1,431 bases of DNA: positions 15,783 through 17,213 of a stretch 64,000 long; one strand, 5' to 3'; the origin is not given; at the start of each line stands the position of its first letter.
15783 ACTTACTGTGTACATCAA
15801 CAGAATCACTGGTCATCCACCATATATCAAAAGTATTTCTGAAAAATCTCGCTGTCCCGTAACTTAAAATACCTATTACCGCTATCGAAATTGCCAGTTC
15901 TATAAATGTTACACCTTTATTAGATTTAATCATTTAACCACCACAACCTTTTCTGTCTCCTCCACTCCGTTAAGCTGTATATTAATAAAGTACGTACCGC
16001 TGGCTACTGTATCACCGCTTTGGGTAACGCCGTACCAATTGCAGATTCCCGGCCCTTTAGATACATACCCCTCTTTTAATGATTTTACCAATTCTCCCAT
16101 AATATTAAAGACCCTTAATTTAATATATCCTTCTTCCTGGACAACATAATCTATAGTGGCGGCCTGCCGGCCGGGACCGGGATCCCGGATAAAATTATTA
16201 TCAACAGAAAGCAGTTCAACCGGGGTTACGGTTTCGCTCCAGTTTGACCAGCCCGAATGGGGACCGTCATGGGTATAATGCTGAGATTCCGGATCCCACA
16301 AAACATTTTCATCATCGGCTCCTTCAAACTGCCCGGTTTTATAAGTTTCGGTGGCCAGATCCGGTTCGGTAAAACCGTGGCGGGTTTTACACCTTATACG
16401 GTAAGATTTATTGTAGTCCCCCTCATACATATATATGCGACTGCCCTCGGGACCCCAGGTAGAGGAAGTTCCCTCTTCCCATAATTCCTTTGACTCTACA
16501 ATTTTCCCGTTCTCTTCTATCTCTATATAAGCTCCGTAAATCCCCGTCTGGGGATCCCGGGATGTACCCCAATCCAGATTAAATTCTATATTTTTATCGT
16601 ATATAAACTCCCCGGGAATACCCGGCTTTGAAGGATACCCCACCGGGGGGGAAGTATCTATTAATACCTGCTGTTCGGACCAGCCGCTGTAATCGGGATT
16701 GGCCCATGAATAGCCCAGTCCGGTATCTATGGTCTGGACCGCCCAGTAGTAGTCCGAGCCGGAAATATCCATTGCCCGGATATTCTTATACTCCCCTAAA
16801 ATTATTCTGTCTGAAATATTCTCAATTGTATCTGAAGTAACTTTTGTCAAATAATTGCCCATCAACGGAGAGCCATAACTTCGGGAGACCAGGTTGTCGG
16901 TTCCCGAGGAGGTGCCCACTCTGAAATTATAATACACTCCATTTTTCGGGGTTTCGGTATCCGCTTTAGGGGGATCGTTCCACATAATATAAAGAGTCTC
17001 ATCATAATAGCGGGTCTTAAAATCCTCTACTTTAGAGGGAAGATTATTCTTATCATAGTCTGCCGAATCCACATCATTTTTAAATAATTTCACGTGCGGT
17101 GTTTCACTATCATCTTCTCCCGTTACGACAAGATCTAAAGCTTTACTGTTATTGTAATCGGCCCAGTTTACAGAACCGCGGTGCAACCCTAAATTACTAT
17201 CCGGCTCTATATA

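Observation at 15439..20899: Hybrid cassette: minor pilins PilV-PilX-PilW with an embedded PorV-like barrel and a T9SS-tagged propeller adhesin in place of PilY1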

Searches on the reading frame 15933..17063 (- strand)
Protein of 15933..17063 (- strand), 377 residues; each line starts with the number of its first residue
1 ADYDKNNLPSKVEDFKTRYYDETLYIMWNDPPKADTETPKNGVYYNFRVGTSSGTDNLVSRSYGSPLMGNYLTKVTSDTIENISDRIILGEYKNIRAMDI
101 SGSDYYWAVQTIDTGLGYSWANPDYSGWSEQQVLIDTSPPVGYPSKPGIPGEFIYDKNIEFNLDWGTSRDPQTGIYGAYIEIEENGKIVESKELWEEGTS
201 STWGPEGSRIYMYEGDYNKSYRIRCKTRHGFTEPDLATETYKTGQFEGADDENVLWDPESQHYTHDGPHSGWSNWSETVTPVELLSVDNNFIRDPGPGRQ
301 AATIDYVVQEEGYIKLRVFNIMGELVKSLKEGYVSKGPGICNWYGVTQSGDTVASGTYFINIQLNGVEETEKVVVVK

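Call 35: find_homologous_proteins(query=window:15933-17063:-, max_evalue=0.001)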
Query window:15933-17063:- (377 aa): 1 proteins with E <= 0.001 among 1224 candidates.
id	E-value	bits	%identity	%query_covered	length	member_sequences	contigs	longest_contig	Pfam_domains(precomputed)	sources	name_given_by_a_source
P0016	7.4e-92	327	45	96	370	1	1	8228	PF13860.13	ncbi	-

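Call 84: predict_structure(alignment_id=A9)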
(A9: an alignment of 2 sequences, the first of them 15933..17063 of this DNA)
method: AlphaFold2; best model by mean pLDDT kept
length: 377 residues; sequences in the alignment: 2
mean_pLDDT: 39.6   pTM: 0.28
mean pLDDT of the five models: 39.6, 37.0, 36.0, 35.2, 31.1
residues with pLDDT >= 90: 0; 70-90: 42; 50-70: 68; < 50: 267
segments of 3 or more residues with pLDDT < 50: 1-169, 171-175, 196-209, 217-222, 224-280, 289-298
pLDDT, mean of each block of 10 residues (from residue 1): 26 25 26 24 23 24 20 24 24 25 23 22 20 23 24 33 44 51 63 49 45 51 45 24 23 25 24 29 52 44 73 78 72 83 69 62 65 51
secondary structure, 60 per line:
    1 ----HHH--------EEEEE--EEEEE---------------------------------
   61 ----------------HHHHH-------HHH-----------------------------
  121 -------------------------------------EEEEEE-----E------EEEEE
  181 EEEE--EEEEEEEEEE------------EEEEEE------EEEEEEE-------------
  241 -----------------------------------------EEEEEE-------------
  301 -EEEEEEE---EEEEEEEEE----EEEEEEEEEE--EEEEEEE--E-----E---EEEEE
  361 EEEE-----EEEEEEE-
elements in order: E16-20 E23-27 H77-81 E158-163 E176-184 E187-196 E209-214 E221-227 E282-287 E302-308 E312-320 E325-334 E337-343 E356-364 E370-376

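Call 88: fold_search(model_id=the predicted structure, library=pdb)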
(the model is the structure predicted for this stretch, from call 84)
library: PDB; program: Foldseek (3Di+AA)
matches with E <= 10: 1322; with E <= 0.001: 17
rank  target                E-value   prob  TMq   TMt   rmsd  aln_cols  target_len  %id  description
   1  1xf1_A                2.5e-04  0.99  0.18  0.08  21.3       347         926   11  Structure of C5a peptidase- a key virulence factor from Streptococcus (released 2005-11-22)
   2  7yzx_A                2.8e-04  0.98  0.16  0.07  24.4       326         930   10  ScpA from Streptococcus pyogenes, D783A mutant. (released 2022-08-31)
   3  8jmw_A                3.1e-04  1.00  0.19  0.14   4.4        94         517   15  Fibril form of serine peptidase Vpr (released 2023-12-06)
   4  7eh9_A                3.9e-04  1.00  0.16  0.42   6.9       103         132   17  Crystal structure of the flagellar hook cap fragment from Salmonella enterica serovar Typhimurium (released 2021-11-24)
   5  2xwx_A                3.9e-04  1.00  0.18  0.18  14.3       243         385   10  Vibrio cholerae colonization factor GbpA crystal structure (released 2011-11-16)
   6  3gm8                  3.9e-04  0.99  0.17  0.09  17.5       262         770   10  Crystal structure of a beta-glycosidase from Bacteroides vulgatus (released 2009-03-31)
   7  4cu6                  5.2e-04  0.98  0.17  0.08  17.0       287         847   11  Unravelling the multiple functions of the architecturally intricate Streptococcus pneumoniae beta-galactosidase, BgaA (released 2014-08-20)
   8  7bj3                  5.2e-04  0.96  0.17  0.07  24.5       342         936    8  ScpA from Streptococcus pyogenes, S512A active site mutant (released 2021-05-12)
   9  8bty_A                5.8e-04  0.93  0.16  0.07  24.2       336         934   10  Structure of the active form of ScpB, the C5a-peptidase from Streptococcus agalactiae. (released 2023-11-15)
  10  6byg_B                6.1e-04  0.98  0.17  0.09  19.1       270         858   13  Crystal structure of the nucleophile mutant (E575A) of the GH2 exo-beta-mannanase from Xanthomonas axonopodis pv. citr (released 2018-07-18)
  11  8gul_A                6.5e-04  1.00  0.19  0.16  14.4       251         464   11  Chitin-active AA10 LPMO (GbpA) complexed with Cu(II) from Vibrio campbellii (released 2023-06-21)
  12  9i1y_B                6.5e-04  0.98  0.19  0.25  20.1       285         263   12  WxLIP from Enterococcus faecium (released 2026-01-28)
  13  6byc                  7.2e-04  0.97  0.17  0.09  19.3       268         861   14  Crystal structure of the GH2 exo-beta-mannanase from Xanthomonas axonopodis pv. citri (released 2018-07-18)
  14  4cuc_A                7.7e-04  0.97  0.17  0.08  17.3       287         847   11  Unravelling the multiple functions of the architecturally intricate Streptococcus pneumoniae beta-galactosidase, BgaA. (released 2014-08-20)
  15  3eif                  7.7e-04  0.94  0.16  0.07  24.7       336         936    9  1.9 angstrom crystal structure of the active form of the C5a peptidase from Streptococcus pyogenes (ScpA) (released 2009-02-24)
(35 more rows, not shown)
